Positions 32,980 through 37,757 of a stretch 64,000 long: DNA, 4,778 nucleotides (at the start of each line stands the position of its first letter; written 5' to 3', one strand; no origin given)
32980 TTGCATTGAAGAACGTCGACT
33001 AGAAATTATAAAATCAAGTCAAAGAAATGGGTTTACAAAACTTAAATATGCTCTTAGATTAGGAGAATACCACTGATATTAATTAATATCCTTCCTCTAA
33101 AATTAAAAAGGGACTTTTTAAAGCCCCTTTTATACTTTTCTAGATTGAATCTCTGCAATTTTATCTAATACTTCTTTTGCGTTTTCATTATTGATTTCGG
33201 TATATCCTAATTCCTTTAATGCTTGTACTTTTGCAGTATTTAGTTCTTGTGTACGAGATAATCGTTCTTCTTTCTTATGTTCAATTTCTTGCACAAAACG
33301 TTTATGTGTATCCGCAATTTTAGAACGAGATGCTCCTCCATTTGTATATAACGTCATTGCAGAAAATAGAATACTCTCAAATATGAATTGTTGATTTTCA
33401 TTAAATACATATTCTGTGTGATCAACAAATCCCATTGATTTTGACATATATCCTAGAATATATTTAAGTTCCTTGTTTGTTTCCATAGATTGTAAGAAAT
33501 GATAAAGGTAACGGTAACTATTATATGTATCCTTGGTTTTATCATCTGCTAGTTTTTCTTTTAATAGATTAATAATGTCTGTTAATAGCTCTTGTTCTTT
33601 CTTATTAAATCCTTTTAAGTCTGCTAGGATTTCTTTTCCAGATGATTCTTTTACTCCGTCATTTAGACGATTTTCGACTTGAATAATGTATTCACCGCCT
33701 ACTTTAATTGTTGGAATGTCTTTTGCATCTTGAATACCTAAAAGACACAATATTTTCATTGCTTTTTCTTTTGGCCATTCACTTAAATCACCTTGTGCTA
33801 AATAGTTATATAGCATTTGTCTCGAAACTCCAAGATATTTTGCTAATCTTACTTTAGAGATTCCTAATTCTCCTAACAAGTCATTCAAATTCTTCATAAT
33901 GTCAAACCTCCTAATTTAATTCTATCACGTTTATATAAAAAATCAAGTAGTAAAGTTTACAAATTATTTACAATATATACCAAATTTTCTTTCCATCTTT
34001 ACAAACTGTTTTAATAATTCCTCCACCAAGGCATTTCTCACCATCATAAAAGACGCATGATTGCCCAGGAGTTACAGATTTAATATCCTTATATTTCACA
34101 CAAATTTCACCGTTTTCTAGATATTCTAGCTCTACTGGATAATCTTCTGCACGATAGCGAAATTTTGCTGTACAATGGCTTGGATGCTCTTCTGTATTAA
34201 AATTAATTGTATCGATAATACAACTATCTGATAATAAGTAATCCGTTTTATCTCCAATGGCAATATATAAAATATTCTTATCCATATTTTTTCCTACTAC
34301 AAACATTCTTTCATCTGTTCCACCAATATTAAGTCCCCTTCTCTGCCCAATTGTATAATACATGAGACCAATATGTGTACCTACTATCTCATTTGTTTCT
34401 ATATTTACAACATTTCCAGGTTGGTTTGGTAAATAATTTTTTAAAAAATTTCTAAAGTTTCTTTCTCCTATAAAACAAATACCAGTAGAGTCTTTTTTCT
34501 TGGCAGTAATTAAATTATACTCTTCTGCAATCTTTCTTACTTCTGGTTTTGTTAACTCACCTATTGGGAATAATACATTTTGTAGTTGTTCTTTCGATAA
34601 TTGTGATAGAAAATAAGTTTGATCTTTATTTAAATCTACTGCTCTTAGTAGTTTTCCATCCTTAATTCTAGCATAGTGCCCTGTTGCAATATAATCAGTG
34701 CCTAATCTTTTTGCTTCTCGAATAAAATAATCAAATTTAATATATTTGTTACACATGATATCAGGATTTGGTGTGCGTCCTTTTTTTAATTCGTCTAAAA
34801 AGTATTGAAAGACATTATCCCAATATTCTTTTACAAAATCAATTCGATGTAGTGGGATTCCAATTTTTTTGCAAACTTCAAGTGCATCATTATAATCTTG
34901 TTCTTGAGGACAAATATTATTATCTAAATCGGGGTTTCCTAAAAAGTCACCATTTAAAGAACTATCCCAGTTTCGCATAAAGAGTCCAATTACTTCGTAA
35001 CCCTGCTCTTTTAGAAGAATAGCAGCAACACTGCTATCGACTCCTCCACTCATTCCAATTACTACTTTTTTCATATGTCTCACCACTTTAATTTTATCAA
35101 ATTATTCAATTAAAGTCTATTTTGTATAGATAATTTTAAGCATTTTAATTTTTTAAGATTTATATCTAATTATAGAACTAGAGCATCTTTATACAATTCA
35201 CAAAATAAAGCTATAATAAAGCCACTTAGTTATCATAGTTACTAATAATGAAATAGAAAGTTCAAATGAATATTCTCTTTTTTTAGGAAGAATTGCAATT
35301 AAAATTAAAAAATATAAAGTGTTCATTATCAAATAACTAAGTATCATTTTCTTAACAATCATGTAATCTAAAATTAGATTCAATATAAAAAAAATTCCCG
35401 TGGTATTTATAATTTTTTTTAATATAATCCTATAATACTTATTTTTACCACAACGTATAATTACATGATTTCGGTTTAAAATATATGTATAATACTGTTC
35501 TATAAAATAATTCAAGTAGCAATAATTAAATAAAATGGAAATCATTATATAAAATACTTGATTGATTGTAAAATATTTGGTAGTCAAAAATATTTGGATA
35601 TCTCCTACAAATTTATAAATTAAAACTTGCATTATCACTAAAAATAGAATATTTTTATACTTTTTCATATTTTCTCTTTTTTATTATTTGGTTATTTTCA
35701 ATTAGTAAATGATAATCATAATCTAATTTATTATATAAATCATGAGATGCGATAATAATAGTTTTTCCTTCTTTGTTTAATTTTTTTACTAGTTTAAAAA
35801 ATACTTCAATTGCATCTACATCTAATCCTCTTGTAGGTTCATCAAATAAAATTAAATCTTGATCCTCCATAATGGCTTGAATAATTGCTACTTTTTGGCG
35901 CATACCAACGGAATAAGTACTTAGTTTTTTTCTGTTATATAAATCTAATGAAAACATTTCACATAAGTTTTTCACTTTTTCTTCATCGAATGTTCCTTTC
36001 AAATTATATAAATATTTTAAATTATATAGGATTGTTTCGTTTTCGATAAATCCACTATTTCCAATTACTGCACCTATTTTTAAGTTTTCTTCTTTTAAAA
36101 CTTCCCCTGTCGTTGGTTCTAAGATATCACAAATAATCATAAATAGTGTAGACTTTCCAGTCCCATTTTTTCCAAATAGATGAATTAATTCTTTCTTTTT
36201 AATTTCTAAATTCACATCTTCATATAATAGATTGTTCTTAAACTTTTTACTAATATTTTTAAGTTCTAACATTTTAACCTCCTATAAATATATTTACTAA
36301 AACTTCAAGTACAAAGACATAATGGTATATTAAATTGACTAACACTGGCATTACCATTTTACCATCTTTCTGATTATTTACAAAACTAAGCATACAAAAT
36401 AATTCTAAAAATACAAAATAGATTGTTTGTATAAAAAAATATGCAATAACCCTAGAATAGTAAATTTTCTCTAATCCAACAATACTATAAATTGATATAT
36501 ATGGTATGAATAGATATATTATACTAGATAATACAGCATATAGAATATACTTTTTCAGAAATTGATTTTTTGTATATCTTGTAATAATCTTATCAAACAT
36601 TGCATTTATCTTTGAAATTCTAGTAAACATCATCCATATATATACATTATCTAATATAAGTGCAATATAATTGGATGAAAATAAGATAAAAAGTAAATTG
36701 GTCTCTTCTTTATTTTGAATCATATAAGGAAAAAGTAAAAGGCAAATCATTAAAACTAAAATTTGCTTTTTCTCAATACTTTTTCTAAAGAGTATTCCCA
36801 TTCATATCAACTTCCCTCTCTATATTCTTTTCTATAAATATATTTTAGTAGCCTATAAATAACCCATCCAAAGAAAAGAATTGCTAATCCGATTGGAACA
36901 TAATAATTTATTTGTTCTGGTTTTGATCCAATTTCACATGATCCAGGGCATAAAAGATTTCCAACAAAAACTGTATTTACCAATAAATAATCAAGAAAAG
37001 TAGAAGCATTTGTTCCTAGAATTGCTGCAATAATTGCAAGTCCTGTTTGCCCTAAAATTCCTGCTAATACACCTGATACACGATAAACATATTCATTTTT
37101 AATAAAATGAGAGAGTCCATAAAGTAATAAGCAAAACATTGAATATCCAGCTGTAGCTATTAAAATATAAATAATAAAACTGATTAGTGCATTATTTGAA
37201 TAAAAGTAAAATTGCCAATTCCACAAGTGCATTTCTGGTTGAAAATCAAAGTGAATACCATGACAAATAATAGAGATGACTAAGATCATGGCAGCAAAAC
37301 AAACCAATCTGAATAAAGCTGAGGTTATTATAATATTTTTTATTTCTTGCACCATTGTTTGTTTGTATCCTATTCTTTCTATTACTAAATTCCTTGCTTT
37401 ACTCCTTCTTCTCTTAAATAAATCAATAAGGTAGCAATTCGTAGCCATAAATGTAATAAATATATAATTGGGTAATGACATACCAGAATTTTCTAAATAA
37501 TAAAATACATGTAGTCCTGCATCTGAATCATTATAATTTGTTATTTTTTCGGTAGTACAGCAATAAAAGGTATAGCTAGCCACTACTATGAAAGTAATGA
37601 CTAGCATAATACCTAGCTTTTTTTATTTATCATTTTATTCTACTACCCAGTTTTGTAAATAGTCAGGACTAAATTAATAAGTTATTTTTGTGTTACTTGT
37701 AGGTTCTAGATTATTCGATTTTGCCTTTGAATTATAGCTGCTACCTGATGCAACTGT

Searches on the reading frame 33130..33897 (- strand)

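Call 88: search_protein_families(library=pfam, proteins=[window:33130-33897:-], max_evalue=0.01)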
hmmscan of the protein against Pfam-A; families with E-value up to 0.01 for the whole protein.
window:33130-33897:- (255 aa): 6 families
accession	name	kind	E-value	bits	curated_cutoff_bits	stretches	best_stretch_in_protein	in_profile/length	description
PF12728.13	HTH_17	-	0.00025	21.7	27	1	18-41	7-30/51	Helix-turn-helix domain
PF01381.28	HTH_3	-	0.00077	19.9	23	1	8-35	5-32/55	Helix-turn-helix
PF02796.21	HTH_7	-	0.00092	19.7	23.8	0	11-34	20-43/45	Helix-turn-helix domain of resolvase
PF13443.12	HTH_26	-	0.0065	17.1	22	0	3-56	1-53/63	Cro/C1-type HTH DNA-binding domain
PF16677.11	GP3_package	-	0.0078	16.8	29.4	0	18-39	39-62/105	DNA-packaging protein gp3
PF04947.19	Pox_VLTF3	-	0.01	16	25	0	98-148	88-142/168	Poxvirus Late Transcription Factor VLTF3 like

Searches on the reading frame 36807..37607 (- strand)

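Call 88: search_protein_families(library=pfam, proteins=[window:36807-37607:-], max_evalue=0.01)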
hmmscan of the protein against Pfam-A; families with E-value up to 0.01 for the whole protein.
window:36807-37607:- (266 aa): 1 family
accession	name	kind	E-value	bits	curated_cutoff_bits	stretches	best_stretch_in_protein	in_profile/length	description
PF18303.6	Saf_2TM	-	0.0034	17.7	29.5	0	184-257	24-94/152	SAVED-fused 2TM effector domain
